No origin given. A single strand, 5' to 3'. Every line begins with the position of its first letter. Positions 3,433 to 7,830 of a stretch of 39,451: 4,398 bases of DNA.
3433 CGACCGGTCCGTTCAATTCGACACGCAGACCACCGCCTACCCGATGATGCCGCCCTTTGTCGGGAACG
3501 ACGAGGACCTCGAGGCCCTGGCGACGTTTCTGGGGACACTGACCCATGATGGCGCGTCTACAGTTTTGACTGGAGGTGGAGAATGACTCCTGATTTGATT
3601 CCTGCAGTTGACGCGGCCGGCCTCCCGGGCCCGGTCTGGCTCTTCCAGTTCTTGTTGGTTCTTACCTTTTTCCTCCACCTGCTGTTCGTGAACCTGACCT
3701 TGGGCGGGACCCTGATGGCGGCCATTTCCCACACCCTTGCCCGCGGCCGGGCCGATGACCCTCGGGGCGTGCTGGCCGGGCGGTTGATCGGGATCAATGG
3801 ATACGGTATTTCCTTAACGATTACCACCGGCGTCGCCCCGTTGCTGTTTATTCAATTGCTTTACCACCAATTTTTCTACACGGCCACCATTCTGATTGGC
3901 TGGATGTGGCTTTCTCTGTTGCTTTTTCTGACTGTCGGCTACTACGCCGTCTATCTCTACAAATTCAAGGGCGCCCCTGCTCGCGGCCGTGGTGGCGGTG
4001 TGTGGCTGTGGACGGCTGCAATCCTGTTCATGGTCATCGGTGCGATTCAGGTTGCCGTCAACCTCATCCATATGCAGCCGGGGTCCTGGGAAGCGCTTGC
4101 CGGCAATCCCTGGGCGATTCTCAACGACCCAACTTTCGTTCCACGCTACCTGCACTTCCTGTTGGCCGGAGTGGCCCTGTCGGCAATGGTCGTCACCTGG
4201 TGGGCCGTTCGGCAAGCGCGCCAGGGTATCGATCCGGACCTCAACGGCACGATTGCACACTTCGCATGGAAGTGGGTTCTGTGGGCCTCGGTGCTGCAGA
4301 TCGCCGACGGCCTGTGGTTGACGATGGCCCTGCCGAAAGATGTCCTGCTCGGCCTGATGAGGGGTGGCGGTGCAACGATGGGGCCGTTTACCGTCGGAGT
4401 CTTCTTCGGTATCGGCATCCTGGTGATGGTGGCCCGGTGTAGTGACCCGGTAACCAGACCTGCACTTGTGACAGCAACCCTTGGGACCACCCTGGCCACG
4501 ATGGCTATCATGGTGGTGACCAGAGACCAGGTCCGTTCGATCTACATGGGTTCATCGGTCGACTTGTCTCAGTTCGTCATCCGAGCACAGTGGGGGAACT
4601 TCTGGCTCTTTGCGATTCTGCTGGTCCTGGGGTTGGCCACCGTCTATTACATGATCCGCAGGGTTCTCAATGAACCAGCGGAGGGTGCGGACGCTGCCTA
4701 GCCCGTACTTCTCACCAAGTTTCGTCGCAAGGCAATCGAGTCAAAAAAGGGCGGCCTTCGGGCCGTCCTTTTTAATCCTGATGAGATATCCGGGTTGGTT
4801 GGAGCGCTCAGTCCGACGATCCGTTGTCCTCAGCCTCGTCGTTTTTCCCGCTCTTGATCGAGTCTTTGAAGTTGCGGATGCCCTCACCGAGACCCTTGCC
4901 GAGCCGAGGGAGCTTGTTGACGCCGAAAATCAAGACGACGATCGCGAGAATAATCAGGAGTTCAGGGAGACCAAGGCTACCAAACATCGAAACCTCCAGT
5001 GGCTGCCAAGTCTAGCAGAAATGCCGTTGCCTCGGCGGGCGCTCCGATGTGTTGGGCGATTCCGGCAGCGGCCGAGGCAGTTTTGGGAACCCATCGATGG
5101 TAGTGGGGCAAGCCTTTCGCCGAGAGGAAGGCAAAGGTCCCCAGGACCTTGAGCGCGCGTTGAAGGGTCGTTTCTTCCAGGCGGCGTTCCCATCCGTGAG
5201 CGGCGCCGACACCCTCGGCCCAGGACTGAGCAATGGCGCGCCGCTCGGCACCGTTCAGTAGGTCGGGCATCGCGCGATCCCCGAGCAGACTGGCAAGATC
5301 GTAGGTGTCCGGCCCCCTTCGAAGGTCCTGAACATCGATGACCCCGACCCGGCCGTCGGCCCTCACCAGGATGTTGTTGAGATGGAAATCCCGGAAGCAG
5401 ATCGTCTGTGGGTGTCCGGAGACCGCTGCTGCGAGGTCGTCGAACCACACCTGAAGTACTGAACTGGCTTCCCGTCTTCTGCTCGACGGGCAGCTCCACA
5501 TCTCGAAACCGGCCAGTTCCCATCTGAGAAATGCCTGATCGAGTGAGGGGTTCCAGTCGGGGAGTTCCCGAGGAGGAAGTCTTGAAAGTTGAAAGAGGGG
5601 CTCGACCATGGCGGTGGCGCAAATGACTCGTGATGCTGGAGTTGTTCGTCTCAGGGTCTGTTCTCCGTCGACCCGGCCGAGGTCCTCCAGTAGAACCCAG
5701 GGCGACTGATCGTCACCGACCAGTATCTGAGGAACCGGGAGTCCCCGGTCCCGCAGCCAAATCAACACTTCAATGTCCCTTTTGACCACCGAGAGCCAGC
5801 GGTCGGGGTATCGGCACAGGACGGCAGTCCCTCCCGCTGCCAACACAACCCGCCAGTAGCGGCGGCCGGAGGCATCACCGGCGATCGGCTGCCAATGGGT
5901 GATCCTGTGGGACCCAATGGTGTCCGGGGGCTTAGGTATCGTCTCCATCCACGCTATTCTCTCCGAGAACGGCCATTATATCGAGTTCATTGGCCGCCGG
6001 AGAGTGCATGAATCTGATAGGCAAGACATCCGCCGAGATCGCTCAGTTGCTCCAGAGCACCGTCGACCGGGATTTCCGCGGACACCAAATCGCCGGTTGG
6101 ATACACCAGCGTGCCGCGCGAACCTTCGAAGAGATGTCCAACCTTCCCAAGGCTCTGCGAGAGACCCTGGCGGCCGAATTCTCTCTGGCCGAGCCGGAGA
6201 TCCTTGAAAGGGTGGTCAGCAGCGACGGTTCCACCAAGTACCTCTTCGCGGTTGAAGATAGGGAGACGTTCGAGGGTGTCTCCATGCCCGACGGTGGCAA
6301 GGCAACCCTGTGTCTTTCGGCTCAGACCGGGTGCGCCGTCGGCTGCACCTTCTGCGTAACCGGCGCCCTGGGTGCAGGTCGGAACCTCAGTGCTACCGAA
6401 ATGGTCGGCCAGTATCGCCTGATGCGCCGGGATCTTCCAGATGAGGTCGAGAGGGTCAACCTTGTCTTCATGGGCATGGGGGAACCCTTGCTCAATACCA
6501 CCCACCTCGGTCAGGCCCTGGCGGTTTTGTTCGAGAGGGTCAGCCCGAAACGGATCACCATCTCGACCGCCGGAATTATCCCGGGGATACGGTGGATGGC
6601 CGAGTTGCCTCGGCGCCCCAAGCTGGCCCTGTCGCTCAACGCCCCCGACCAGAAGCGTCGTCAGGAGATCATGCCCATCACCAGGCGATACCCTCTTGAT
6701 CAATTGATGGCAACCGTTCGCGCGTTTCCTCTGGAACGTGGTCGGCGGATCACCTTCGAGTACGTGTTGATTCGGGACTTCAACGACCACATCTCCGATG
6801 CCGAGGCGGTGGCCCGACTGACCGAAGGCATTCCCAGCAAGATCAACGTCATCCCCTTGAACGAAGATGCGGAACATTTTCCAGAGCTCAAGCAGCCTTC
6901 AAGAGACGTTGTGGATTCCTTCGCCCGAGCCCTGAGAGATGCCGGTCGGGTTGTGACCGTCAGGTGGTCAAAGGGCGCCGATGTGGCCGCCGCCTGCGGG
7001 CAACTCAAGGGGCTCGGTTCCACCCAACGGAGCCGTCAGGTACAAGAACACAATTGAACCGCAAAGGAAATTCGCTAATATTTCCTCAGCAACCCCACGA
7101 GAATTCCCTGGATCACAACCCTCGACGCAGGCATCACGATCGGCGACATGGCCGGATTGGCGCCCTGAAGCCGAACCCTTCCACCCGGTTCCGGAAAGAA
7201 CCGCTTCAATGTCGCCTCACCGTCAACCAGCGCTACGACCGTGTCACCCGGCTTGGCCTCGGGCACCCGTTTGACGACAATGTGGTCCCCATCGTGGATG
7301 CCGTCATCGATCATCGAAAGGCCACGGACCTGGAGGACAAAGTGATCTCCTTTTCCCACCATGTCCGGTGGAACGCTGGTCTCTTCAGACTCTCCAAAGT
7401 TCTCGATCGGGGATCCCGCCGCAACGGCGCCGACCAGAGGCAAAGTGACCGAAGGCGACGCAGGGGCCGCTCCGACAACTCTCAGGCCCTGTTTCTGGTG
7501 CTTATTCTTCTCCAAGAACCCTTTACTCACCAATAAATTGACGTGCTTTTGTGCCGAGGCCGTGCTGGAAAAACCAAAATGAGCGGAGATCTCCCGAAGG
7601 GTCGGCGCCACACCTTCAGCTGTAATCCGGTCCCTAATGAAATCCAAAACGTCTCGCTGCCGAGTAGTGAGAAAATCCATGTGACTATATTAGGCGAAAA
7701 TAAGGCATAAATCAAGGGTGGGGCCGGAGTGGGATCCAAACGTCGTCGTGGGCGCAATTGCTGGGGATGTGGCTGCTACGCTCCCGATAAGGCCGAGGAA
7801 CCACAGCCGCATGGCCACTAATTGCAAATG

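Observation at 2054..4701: Fur-adjacent pair of CydA-fold membrane proteins; the first replaces TM9 with a periplasmic dihaem cytochrome c domain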

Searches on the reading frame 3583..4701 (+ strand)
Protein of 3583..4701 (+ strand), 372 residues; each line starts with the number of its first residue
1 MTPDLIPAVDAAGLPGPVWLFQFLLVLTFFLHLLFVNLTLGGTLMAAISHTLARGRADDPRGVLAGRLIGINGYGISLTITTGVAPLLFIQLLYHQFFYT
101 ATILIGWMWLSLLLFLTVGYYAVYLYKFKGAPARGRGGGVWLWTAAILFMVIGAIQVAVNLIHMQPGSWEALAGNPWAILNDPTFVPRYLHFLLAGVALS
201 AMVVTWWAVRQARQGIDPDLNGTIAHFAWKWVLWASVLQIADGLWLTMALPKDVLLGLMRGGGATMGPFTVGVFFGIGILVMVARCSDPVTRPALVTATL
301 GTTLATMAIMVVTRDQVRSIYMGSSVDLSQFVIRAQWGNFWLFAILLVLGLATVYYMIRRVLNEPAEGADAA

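Call 3: search_protein_families(library=pfam, proteins=[window:3583-4701:+], max_evalue=1)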
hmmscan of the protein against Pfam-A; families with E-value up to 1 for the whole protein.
window:3583-4701:+ (372 aa): 0 families

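Call 4: search_protein_families(library=ncbifam, proteins=[window:3583-4701:+], max_evalue=1)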
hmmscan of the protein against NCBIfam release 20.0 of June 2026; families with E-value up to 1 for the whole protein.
window:3583-4701:+ (372 aa): 0 families

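Call 9: find_homologous_proteins(query=window:3583-4701:+)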
Query window:3583-4701:+ (372 aa): 425 proteins with E <= 0.001 among 8000 candidates; the best 120 are listed.
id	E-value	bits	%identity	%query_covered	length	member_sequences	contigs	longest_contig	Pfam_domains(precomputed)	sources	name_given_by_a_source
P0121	2.0e-219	746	90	100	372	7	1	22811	-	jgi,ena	-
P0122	8.3e-210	715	86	100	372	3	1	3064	-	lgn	-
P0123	5.3e-207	705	87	100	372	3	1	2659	-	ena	-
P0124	2.5e-203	693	84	100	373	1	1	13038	-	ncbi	-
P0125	9.9e-195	665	80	100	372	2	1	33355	-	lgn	-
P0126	3.7e-186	637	75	100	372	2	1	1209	-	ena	-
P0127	2.9e-163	561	68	100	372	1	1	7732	-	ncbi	-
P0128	2.0e-160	552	65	100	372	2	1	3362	-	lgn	-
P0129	4.3e-160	551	65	100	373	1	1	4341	-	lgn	-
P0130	2.4e-152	526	62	100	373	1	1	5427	-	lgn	-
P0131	2.3e-149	516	63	100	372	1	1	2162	-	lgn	-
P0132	2.3e-147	509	63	100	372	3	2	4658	-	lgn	-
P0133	4.1e-147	508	61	100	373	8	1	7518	-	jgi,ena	-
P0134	4.0e-146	505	62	100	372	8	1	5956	-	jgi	jgi:hypothetical protein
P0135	4.8e-146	505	62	100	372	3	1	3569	-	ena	-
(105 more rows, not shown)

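Call 14: search_solved_structures(query=A2, max_evalue=10, show_alignments=2)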
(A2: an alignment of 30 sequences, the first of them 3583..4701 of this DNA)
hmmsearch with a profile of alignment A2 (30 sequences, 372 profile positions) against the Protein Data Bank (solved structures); distinct sequences matched with E-value up to 10: 0.

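Call 24: predict_structure(alignment_id=A2)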
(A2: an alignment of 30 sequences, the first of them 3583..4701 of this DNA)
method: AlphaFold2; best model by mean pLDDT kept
length: 372 residues; sequences in the alignment: 30
mean_pLDDT: 82.1   pTM: 0.81
mean pLDDT of the five models: 82.1, 81.2, 80.9, 80.1, 75.8
residues with pLDDT >= 90: 126; 70-90: 184; 50-70: 59; < 50: 3
segments of 3 or more residues with pLDDT < 50: none
pLDDT, mean of each block of 10 residues (from residue 1): 58 74 82 87 92 84 86 74 69 67 74 85 75 60 91 88 81 82 93 93 95 92 95 94 92 88 87 92 92 94 92 84 69 73 76 74 59 47
secondary structure, 60 per line:
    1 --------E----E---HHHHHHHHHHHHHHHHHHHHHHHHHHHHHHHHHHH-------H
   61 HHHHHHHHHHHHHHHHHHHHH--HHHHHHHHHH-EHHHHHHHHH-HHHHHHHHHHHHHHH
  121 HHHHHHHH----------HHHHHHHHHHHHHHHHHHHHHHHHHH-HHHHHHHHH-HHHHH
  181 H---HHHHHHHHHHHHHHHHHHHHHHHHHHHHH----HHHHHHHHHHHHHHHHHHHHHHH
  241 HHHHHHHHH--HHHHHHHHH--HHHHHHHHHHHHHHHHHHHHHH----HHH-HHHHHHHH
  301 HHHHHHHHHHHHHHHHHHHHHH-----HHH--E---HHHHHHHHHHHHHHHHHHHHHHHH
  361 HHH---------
elements in order: H18-52 H60-81 H84-93 H96-104 H106-128 H139-164 H166-174 H176-181 H185-213 H218-249 H252-260 H263-284 H293-322 H337-363

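Call 28: fold_search(model_id=the predicted structure, library=pdb)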
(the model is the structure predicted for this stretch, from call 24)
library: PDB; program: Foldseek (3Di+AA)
matches with E <= 10: 494; with E <= 0.001: 10
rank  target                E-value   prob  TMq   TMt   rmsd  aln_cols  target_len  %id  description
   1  5doq_A                6.7e-07  1.00  0.79  0.69   4.7       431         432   14  The structure of bd oxidase from Geobacillus thermodenitrificans (released 2016-05-04)
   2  8b4o_A                2.2e-06  1.00  0.65  0.56   6.7       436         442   15  Cryo-EM structure of cytochrome bd oxidase from C. glutamicum (released 2022-12-28)
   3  6rko_A                3.2e-06  1.00  0.65  0.56   6.6       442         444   15  Cryo-EM structure of the E. coli cytochrome bd-I oxidase at 2.68 A resolution (released 2019-10-16)
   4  7d5i_A                1.1e-05  1.00  0.62  0.53   6.7       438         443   15  Structure of Mycobacterium smegmatis bd complex in the apo-form. (released 2021-06-23)
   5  6rx4_A                1.3e-05  1.00  0.68  0.55   7.4       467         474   14  THE STRUCTURE OF BD OXIDASE FROM ESCHERICHIA COLI (released 2019-11-20)
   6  9r2g_A                1.3e-05  1.00  0.67  0.66   6.2       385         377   14  Cytochrome bd II oxidase qOR-2 type from Mycobacterium smegmatis (released 2026-03-04)
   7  7ose_A                1.5e-05  1.00  0.67  0.51   7.4       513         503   12  cytochrome bd-II type oxidase with bound aurachin D (released 2021-11-17)
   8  9fka_A                1.7e-05  1.00  0.60  0.50   7.0       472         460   13  Cryo-EM structure of the reduced cytochrome bd oxidase from M. tuberculosis (released 2025-02-12)
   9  7oy2_C                6.0e-05  1.00  0.65  0.55   6.4       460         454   13  High resolution structure of cytochrome bd-II oxidase from E. coli (released 2021-12-15)
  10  7nkz_A                1.4e-04  1.00  0.66  0.56   6.2       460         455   13  Cryo-EM structure of the cytochrome bd oxidase from M. tuberculosis at 2.5 A resolution (released 2021-09-22)
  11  6rko_B                2.5e-03  1.00  0.47  0.46   8.1       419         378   14  Cryo-EM structure of the E. coli cytochrome bd-I oxidase at 2.68 A resolution (released 2019-10-16)
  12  9r2g_D                4.9e-03  1.00  0.54  0.60   8.3       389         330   14  Cytochrome bd II oxidase qOR-2 type from Mycobacterium smegmatis (released 2026-03-04)
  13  7d5i_B                8.6e-03  1.00  0.59  0.63   6.2       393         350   13  Structure of Mycobacterium smegmatis bd complex in the apo-form. (released 2021-06-23)
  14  8b4o_B                8.9e-03  1.00  0.45  0.50   9.8       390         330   12  Cryo-EM structure of cytochrome bd oxidase from C. glutamicum (released 2022-12-28)
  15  9fka_B                1.5e-02  1.00  0.49  0.52   9.0       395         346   14  Cryo-EM structure of the reduced cytochrome bd oxidase from M. tuberculosis (released 2025-02-12)
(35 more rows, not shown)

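Call 49: search_solved_structures(query=A3, max_evalue=10, show_alignments=3)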
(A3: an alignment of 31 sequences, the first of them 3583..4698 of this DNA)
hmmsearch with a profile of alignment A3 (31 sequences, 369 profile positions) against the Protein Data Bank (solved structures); distinct sequences matched with E-value up to 10: 1.
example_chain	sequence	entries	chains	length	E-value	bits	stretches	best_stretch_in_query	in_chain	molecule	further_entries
2l81_A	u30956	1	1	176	0.38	12.9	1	183-217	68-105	Enhancer of filamentation 1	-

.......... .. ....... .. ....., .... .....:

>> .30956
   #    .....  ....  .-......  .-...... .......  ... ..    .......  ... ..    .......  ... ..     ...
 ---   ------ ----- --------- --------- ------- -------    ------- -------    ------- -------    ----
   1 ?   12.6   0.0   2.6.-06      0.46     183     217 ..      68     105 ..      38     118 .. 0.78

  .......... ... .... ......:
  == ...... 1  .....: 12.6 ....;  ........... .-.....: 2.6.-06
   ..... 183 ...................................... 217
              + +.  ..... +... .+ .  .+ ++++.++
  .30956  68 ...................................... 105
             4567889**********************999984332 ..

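Call 50: search_protein_families(library=pfam, alignment_id=A3, max_evalue=0.1)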
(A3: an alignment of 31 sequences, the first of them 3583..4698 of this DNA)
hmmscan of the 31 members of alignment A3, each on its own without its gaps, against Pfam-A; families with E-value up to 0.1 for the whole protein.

A. member 1, window:3583-4698:+ (372 aa): 0 families

B. families by the number of members that match (of 31 scanned): 9 families
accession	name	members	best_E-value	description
PF06127.16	Mpo1-like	2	0.0013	2-hydroxy-palmitic acid dioxygenase Mpo1-like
PF20303.3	YLATT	1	0.009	YEATS-Like-Associating Three TM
PF13567.11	DUF4131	1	0.022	Domain of unknown function (DUF4131)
PF07332.16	Phage_holin_3_6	1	0.026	Putative Actinobacterial Holin-X, holin superfamily III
PF20403.5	DUF6693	1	0.052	Family of unknown function (DUF6693)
PF05875.18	Ceramidase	1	0.078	Ceramidase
PF23532.1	Microp_apicomplexa_18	1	0.09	Apicomplexa microprotein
PF21982.2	RecX_HTH1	1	0.092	RecX, first three-helix domain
PF11857.13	DUF3377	1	0.099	Domain of unknown function (DUF3377)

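Call 60: search_protein_representatives(alignment_id=A2)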
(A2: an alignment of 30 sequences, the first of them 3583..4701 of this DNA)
Query: 30 sequences, 372 profile positions. Proteins with E-value up to 0.001 (for the whole library): 1760; up to 1e-10: 1113; up to 1e-30: 354. The best 150 are listed.
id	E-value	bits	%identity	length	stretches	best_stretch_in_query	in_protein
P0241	7.1e-185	630.8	-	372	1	1-372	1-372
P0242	1.8e-137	474.8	-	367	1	1-252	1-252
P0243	7.6e-106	370.7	-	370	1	3-372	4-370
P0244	2.4e-103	362.5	-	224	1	68-290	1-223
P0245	1.0e-95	337.4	-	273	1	1-204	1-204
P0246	2.2e-94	333.0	-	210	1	165-372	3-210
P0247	1.2e-89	317.4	-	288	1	84-372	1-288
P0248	7.5e-89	314.8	-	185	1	1-185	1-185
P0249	4.2e-86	305.7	-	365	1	6-369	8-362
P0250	1.7e-85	303.7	-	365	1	6-365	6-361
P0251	9.1e-82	291.5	-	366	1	3-369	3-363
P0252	5.3e-80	285.6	-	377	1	6-369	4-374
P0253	1.8e-79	283.9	-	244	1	1-181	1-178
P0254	1.3e-77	277.8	-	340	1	27-369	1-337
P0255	1.5e-77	277.6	-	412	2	198-327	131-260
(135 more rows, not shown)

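Call 62: search_solved_structures(query=A4, max_evalue=10, show_alignments=3)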
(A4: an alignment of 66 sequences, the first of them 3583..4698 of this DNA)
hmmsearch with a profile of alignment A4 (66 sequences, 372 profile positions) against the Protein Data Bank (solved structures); distinct sequences matched with E-value up to 10: 1.
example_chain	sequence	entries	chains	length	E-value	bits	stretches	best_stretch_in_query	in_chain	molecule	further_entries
8i4t_F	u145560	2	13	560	0.51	12.2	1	106-162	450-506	Envelopment polyprotein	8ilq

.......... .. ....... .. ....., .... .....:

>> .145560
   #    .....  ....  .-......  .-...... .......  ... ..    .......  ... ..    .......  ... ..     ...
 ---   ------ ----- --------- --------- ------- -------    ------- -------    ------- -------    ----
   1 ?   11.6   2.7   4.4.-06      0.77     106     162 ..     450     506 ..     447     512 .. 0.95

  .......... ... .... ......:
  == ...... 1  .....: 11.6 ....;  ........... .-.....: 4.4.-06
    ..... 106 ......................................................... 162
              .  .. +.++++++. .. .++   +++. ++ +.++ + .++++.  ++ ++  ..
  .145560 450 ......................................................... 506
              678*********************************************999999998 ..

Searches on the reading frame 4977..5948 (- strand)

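Call 35: search_protein_families(library=pfam, proteins=[window:4977-5948:-], max_evalue=0.001)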
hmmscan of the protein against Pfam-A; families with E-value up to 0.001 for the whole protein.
window:4977-5948:- (323 aa): 1 family
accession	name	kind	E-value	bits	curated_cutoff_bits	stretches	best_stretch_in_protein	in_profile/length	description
PF01636.29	APH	-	5.5e-26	92.2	23.2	1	19-244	2-230/239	Phosphotransferase enzyme family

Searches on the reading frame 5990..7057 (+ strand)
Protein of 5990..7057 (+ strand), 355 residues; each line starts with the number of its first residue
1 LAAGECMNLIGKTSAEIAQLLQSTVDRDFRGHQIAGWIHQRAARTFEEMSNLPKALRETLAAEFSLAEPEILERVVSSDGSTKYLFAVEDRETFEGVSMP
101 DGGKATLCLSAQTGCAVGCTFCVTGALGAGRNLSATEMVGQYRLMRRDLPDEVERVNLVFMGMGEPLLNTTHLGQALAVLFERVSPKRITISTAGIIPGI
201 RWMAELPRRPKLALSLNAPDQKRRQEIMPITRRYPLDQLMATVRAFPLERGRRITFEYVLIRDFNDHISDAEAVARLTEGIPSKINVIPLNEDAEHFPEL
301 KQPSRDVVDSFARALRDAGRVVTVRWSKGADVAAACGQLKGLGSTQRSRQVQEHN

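Call 68: search_protein_families(library=pfam, proteins=[window:5990-7057:+], max_evalue=0.00001)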
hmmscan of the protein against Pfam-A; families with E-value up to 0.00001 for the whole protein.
window:5990-7057:+ (355 aa): 2 families
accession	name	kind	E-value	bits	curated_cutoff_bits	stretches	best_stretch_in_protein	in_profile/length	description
PF21016.3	RlmN_N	-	2.7e-13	49.9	24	1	7-63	1-57/60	Ribosomal RNA large subunit methyltransferase N-terminal domain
PF04055.27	Radical_SAM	-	2.3e-11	44.6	29.5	1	112-267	4-157/166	Radical SAM superfamily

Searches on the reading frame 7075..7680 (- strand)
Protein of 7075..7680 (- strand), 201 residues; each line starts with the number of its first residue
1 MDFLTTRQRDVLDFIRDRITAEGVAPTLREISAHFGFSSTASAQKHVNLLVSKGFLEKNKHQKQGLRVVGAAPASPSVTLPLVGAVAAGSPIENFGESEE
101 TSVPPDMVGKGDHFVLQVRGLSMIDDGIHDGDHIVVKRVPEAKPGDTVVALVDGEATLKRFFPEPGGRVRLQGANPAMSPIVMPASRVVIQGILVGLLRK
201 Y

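Call 68: search_protein_families(library=pfam, proteins=[window:7075-7680:-], max_evalue=0.00001)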
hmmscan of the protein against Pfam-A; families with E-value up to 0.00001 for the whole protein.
window:7075-7680:- (201 aa): 2 families
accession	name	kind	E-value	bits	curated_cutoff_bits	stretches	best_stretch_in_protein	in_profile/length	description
PF00717.28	Peptidase_S24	-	7.2e-26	90.6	23.3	1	81-195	1-116/116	Peptidase S24-like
PF01726.22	LexA_DNA_bind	-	7.3e-18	64.6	23.7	1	1-62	1-62/65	LexA DNA binding domain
